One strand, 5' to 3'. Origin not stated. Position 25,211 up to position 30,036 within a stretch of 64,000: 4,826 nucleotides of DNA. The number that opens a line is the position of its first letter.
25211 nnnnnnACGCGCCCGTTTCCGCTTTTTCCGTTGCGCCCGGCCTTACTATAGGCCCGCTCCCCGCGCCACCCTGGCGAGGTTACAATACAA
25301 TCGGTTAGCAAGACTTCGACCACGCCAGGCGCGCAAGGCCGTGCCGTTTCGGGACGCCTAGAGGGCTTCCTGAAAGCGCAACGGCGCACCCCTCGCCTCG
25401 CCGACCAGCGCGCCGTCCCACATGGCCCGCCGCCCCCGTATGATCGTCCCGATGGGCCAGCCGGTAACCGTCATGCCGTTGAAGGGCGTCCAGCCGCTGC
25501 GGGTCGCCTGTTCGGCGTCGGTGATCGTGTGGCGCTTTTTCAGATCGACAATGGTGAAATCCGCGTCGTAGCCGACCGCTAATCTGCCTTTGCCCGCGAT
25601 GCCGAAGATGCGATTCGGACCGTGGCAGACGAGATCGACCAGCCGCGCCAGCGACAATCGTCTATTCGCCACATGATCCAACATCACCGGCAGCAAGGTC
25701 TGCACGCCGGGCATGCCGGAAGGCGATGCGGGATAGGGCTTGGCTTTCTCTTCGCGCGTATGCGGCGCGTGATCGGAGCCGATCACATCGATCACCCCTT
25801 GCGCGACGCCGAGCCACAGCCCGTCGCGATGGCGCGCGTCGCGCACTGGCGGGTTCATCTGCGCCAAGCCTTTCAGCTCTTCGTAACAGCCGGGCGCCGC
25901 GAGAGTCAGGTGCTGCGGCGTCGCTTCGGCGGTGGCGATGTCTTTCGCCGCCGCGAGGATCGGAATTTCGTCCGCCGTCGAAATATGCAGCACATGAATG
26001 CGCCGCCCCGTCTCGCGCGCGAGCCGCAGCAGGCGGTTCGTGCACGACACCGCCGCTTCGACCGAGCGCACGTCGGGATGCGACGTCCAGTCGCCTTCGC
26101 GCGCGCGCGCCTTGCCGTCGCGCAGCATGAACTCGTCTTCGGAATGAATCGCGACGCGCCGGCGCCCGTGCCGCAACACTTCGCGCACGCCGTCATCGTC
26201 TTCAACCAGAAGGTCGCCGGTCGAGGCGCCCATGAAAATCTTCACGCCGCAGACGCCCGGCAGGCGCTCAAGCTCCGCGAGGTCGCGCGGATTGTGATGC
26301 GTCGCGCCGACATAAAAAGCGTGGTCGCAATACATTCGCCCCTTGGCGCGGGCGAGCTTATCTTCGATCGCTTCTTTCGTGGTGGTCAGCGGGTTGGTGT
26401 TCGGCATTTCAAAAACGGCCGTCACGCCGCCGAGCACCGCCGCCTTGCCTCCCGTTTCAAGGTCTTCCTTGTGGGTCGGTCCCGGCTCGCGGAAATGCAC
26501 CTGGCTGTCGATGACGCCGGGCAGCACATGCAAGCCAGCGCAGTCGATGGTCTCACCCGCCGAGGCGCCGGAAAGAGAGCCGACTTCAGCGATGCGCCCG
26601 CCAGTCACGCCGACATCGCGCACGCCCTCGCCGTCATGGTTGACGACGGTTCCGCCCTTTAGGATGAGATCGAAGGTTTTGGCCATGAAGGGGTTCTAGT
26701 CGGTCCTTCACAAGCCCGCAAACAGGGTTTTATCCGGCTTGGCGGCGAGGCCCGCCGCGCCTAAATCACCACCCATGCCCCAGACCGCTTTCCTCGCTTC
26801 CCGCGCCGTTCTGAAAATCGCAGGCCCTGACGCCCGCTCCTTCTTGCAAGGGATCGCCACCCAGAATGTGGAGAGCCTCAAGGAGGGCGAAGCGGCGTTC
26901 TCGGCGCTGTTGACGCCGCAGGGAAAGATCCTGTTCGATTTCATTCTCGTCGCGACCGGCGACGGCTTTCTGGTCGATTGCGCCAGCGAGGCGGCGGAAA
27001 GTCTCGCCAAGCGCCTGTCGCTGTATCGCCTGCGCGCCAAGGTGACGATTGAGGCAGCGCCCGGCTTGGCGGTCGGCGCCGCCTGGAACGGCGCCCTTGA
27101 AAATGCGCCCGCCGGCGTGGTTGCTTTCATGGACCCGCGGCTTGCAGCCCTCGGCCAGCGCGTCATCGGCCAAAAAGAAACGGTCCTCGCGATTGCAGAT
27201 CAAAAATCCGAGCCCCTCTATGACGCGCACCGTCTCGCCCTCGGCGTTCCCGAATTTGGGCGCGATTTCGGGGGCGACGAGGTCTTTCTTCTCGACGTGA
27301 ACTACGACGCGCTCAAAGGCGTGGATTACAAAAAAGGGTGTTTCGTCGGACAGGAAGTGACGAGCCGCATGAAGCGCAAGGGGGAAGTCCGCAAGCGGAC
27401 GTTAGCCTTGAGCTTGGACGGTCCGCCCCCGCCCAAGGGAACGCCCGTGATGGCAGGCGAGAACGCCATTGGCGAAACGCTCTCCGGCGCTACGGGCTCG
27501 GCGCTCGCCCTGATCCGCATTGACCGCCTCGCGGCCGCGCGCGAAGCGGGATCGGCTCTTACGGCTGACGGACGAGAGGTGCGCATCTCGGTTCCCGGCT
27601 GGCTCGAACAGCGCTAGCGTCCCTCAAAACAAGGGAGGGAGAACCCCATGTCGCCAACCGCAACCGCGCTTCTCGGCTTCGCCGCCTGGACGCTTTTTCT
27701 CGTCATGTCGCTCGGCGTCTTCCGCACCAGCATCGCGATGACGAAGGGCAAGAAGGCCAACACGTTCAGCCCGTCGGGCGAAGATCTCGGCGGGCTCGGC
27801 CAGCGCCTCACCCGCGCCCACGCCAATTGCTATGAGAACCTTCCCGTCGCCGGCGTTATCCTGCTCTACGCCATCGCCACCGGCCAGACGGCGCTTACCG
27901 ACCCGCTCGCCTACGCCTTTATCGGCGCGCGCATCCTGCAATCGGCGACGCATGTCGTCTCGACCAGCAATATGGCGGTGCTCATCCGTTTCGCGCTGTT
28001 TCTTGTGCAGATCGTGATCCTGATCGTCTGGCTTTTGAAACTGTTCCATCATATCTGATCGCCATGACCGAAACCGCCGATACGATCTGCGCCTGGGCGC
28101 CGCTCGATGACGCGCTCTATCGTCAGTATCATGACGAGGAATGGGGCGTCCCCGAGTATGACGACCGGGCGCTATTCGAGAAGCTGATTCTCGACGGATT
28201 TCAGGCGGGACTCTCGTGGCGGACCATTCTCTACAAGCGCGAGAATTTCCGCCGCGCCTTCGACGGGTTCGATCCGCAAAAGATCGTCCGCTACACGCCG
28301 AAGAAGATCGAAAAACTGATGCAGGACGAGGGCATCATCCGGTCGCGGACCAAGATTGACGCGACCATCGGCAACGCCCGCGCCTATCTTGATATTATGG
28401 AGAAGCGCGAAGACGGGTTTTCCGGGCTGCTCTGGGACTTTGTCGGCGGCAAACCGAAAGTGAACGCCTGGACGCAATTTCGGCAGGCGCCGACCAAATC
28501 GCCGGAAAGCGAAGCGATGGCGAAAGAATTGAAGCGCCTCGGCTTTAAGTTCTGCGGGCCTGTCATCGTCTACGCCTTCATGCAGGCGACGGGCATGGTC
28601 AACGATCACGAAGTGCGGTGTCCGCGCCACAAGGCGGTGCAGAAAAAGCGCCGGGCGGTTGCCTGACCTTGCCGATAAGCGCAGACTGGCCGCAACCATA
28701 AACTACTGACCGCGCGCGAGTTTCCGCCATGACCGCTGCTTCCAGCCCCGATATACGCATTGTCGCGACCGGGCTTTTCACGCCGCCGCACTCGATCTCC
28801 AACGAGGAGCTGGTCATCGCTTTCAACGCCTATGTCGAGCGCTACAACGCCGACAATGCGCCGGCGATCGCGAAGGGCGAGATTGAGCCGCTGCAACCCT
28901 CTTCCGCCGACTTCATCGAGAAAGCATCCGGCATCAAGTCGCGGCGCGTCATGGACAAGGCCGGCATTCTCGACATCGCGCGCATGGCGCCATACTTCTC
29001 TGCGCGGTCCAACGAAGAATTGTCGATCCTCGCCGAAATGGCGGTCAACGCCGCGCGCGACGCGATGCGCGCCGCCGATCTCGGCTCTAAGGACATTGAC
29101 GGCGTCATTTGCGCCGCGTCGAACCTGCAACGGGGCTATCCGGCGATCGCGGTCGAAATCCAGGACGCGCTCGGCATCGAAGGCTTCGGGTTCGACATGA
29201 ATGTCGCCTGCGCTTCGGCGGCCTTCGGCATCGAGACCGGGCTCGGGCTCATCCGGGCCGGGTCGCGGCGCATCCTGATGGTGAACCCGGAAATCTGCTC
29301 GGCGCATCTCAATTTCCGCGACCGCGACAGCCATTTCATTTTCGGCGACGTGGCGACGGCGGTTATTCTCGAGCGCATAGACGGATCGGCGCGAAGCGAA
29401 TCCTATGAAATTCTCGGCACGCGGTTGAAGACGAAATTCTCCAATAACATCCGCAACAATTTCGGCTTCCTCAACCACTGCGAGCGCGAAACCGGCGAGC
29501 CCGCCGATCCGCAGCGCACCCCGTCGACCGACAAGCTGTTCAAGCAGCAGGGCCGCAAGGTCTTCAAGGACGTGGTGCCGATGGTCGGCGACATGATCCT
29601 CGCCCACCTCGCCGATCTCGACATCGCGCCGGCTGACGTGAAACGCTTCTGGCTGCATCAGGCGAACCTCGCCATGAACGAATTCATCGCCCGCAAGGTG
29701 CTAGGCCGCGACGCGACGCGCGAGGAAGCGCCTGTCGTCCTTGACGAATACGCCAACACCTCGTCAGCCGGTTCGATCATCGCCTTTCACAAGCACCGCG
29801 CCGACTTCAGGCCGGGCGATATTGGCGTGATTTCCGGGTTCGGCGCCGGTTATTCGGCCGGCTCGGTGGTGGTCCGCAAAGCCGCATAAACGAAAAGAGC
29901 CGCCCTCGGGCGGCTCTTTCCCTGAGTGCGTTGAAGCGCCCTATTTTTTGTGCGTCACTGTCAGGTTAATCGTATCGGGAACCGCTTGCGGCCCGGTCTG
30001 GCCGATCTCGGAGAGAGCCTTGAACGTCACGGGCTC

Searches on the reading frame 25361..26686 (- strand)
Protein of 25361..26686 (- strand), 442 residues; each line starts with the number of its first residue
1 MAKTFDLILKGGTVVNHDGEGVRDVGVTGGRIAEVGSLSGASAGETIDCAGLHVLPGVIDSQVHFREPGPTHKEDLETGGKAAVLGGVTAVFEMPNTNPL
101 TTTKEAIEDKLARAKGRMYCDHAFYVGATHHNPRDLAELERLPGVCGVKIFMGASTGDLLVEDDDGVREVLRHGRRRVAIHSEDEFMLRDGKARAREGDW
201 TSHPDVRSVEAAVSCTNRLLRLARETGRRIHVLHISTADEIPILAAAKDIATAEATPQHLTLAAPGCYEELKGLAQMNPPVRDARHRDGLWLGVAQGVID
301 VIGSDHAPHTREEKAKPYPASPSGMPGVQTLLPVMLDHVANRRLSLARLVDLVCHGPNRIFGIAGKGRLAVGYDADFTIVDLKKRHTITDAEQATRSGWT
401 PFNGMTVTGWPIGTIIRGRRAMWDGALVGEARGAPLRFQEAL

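Call 45: search_protein_families(library=pfam, proteins=[window:25361-26686:-], max_evalue=0.00001)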
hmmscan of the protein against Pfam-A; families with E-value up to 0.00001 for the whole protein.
window:25361-26686:- (442 aa): 2 families
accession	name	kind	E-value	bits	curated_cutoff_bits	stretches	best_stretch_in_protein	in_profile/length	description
PF01979.26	Amidohydro_1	-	4.2e-22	79.3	25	1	54-419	2-343/345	Amidohydrolase family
PF07969.17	Amidohydro_3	-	1.4e-08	35.1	29.7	1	341-419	404-469/472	Amidohydrolase family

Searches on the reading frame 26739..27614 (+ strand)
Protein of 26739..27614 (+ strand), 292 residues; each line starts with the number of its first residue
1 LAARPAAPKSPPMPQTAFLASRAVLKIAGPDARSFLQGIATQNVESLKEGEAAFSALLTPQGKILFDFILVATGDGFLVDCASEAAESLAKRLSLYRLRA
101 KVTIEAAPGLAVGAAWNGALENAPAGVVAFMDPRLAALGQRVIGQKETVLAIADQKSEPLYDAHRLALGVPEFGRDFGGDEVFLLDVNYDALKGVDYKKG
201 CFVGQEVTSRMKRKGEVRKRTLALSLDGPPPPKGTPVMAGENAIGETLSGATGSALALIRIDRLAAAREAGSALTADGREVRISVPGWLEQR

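Call 45: search_protein_families(library=pfam, proteins=[window:26739-27614:+], max_evalue=0.00001)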
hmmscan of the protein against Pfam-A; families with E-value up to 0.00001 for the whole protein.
window:26739-27614:+ (292 aa): 2 families
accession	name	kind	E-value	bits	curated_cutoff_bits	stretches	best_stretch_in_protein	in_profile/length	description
PF25455.1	Beta-barrel_CAF17_C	-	6e-18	64.8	25.7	1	217-290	1-69/70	CAF17, C-terminal beta-barrel domain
PF01571.26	GCV_T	-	4.5e-08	33.1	25.6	1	23-84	49-110/255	Aminomethyltransferase folate-binding domain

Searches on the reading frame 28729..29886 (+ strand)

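Call 45: search_protein_families(library=pfam, proteins=[window:28729-29886:+], max_evalue=0.00001)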
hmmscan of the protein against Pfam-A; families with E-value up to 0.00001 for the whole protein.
window:28729-29886:+ (386 aa): 2 families
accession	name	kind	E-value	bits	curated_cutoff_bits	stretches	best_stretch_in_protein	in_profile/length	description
PF08541.16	ACP_syn_III_C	-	2.1e-20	73.1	26.6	1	295-383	2-89/90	3-Oxoacyl-[acyl-carrier-protein (ACP)] synthase III C terminal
PF08545.16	ACP_syn_III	-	4.5e-17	62.2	24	1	155-235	1-78/80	3-Oxoacyl-[acyl-carrier-protein (ACP)] synthase III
